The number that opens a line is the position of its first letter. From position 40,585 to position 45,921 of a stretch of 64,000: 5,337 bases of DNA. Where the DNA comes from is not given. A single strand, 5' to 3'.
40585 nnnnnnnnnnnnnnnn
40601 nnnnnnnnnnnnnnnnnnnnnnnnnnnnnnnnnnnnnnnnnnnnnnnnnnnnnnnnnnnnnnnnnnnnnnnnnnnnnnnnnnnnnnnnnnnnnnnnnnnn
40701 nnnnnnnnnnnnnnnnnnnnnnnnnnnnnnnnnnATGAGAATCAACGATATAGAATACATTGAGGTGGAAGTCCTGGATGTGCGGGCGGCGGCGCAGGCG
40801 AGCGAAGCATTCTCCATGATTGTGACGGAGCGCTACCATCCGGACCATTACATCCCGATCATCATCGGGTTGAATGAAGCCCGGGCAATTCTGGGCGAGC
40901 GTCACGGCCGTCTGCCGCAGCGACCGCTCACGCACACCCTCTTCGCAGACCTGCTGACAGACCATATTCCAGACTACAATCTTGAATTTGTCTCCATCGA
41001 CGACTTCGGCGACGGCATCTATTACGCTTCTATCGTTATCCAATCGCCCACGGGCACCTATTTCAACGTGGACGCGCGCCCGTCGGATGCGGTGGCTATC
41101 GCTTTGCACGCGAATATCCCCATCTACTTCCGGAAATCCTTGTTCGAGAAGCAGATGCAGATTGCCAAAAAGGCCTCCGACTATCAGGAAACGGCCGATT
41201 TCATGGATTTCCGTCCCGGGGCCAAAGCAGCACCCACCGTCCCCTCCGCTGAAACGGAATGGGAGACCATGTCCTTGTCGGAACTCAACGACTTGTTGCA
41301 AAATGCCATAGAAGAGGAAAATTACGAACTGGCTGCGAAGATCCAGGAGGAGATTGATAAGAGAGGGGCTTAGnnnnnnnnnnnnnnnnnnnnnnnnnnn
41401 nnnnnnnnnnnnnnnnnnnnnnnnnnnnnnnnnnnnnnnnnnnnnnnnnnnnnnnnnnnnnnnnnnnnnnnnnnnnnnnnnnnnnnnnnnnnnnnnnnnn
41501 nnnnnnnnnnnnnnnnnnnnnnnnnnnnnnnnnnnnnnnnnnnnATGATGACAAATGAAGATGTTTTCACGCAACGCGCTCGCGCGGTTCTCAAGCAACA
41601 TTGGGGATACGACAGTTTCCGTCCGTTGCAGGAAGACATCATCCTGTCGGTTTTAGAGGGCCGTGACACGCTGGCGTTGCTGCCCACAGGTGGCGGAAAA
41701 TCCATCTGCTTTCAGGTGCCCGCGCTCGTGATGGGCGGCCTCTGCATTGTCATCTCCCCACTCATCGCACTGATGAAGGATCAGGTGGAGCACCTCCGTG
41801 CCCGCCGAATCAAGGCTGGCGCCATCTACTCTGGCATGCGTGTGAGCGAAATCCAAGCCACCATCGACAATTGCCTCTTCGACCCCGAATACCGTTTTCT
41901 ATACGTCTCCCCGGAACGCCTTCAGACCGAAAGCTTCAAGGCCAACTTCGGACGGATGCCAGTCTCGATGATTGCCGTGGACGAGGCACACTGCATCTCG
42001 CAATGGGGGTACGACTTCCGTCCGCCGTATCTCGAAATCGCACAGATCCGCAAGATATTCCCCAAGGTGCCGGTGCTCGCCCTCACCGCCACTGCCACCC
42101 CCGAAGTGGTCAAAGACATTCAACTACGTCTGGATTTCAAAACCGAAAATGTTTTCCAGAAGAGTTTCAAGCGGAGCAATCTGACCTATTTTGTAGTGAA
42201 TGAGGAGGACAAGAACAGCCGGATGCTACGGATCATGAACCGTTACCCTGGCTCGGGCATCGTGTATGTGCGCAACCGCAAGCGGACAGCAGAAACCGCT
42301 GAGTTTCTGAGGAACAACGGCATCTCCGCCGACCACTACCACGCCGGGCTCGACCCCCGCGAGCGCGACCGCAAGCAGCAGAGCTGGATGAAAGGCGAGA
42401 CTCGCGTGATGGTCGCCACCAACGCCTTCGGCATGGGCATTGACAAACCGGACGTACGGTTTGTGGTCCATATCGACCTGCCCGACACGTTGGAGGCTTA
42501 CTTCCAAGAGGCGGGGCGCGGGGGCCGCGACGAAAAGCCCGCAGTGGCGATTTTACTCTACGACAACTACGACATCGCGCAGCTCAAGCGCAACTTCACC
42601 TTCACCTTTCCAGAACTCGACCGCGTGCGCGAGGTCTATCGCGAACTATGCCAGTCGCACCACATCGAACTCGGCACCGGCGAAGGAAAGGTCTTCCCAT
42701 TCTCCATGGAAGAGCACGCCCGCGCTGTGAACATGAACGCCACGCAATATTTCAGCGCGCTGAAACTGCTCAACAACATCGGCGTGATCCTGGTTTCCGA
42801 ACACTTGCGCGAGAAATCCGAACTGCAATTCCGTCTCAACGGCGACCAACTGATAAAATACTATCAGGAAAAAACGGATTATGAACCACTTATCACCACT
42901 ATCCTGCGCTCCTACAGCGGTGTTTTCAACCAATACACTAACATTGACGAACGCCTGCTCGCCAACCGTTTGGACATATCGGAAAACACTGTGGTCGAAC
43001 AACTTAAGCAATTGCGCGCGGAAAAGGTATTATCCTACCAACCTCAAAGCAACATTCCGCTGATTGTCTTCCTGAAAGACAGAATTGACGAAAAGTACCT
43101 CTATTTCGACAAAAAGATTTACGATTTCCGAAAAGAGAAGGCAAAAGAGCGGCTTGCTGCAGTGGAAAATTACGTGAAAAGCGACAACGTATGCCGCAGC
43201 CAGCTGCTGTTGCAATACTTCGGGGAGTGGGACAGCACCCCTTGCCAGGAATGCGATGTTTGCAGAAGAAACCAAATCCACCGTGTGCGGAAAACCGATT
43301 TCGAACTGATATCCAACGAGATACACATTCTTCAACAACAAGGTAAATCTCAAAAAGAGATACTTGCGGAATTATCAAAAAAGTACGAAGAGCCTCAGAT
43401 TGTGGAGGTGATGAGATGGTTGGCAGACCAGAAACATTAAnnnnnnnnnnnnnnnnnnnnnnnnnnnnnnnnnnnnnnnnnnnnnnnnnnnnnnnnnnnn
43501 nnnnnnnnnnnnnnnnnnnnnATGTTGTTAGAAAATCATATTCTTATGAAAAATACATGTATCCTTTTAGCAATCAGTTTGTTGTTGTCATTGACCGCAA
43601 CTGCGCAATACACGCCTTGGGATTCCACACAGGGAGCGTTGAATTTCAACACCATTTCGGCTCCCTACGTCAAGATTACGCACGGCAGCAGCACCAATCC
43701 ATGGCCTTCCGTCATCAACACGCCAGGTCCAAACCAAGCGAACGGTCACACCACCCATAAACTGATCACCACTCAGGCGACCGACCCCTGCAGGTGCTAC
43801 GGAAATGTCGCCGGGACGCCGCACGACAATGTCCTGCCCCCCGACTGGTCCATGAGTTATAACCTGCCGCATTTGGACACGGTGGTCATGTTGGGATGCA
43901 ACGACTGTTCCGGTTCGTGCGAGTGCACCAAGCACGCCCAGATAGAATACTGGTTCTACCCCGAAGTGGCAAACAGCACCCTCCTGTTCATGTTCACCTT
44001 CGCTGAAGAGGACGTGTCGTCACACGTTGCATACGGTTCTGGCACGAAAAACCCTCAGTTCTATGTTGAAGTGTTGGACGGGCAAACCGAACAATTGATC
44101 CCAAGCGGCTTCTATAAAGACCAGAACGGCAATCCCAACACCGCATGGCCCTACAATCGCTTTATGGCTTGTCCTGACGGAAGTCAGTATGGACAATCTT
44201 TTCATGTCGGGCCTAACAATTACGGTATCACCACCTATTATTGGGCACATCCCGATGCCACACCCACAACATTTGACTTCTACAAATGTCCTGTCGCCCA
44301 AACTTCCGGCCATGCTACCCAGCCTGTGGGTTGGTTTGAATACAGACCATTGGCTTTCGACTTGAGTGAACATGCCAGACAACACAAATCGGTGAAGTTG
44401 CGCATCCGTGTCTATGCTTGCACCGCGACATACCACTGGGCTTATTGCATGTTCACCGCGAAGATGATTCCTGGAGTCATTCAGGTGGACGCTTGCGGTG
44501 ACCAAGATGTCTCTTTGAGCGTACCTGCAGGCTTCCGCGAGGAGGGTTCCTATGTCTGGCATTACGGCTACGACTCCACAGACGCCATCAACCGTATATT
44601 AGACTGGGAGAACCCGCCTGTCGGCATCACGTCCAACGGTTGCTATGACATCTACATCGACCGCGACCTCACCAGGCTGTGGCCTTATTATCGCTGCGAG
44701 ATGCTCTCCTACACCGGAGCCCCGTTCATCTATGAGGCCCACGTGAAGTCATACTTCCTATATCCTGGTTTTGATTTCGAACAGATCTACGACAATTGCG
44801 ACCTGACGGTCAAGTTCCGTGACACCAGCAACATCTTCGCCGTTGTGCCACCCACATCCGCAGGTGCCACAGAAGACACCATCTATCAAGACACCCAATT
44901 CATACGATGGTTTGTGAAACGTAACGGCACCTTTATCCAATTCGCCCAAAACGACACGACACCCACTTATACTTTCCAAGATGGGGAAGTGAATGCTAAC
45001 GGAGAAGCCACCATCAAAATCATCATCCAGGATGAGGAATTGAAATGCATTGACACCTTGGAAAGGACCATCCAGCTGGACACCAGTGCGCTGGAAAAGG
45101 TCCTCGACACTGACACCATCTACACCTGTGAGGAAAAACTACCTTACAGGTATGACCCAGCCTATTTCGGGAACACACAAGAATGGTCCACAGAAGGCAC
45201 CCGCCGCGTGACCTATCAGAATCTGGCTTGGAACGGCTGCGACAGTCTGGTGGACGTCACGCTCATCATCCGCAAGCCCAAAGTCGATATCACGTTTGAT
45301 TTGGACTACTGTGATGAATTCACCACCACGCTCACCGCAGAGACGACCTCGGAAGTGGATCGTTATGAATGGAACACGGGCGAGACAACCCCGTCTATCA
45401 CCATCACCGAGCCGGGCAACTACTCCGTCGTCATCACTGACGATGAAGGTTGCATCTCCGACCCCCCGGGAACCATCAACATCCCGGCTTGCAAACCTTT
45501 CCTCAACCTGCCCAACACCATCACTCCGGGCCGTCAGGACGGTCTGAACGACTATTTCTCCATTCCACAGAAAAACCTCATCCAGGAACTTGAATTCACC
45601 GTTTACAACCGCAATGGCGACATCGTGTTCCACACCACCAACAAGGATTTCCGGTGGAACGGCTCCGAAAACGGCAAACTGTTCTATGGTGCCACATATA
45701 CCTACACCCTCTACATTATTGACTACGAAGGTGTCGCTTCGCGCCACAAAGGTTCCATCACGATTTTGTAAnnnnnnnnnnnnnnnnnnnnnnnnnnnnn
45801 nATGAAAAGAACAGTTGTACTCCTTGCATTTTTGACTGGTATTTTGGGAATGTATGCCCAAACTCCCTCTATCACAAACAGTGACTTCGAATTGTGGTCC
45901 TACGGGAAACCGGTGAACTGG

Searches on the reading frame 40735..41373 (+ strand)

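Call 80: search_protein_families(library=pfam, max_evalue=0.001, proteins=[window:40735-41373:+])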
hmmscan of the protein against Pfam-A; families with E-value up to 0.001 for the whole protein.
window:40735-41373:+ (212 aa): 2 families
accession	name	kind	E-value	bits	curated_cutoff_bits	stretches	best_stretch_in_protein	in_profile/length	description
PF02577.19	BFN_dom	-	3.1e-26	91.9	27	1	33-140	6-107/112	Bifunctional nuclease domain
PF02151.25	UVR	-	4.2e-05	23.6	21.5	1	181-207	4-30/36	UvrB/uvrC motif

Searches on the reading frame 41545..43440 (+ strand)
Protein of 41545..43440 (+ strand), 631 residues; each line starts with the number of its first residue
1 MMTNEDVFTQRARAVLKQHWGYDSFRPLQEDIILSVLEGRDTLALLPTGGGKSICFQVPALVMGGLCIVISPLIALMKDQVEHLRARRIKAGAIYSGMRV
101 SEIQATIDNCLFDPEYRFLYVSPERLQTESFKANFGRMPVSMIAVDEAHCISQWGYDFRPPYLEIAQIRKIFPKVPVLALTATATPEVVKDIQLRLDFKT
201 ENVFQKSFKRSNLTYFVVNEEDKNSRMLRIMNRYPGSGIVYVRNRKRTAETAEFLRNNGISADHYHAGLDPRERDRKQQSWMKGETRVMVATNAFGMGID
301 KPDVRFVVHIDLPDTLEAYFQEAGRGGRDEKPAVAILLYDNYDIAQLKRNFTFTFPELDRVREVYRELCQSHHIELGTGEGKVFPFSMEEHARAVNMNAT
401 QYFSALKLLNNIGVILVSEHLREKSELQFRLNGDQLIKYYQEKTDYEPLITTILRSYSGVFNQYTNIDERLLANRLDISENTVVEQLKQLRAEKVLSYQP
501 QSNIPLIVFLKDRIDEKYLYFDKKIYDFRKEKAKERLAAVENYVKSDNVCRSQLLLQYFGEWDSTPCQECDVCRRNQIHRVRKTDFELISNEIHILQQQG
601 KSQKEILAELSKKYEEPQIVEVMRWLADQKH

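Call 88: search_protein_families(library=pfam, max_evalue=0.00001, proteins=[window:41545-43440:+])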
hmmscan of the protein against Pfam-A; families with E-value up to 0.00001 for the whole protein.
window:41545-43440:+ (631 aa): 3 families
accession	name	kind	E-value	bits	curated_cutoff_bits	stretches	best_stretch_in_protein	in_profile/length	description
PF00270.35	DEAD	-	4.4e-26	92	26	1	26-191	1-166/167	DEAD/DEAH box helicase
PF00271.37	Helicase_C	-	2.6e-22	79.6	23.5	1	224-328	3-108/110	Helicase conserved C-terminal domain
PF16124.10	RecQ_Zn_bind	-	2.7e-11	44.5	25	1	527-574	18-66/66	RecQ zinc-binding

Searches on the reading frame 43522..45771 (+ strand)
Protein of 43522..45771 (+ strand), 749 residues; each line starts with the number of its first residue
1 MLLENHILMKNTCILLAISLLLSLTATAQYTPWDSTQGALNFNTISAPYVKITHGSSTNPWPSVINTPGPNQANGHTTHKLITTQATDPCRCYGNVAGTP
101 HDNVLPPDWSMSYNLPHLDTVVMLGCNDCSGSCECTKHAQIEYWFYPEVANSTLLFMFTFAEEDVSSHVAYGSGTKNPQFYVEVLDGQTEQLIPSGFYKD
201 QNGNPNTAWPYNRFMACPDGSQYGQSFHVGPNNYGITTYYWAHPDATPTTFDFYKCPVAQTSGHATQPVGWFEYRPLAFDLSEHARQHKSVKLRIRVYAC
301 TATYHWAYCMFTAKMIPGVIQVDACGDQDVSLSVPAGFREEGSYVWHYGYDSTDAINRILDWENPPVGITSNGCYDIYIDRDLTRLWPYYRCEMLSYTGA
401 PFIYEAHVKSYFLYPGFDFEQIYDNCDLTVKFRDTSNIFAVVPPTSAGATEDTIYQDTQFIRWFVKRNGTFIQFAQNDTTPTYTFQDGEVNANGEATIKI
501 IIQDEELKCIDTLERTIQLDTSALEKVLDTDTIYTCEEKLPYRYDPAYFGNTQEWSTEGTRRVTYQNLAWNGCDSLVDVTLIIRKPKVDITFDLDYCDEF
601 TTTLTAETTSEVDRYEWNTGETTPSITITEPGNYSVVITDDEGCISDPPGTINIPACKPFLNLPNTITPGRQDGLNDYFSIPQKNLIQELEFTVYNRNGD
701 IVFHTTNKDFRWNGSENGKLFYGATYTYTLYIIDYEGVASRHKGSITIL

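Call 88: search_protein_families(library=pfam, max_evalue=0.00001, proteins=[window:43522-45771:+])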
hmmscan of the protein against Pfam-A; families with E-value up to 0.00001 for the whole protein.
window:43522-45771:+ (749 aa): 1 family
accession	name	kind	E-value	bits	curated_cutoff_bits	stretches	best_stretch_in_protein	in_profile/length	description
PF13585.12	CHU_C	-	6.5e-14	52.3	27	1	662-748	2-86/86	CHU_C Type IX secretion signal domain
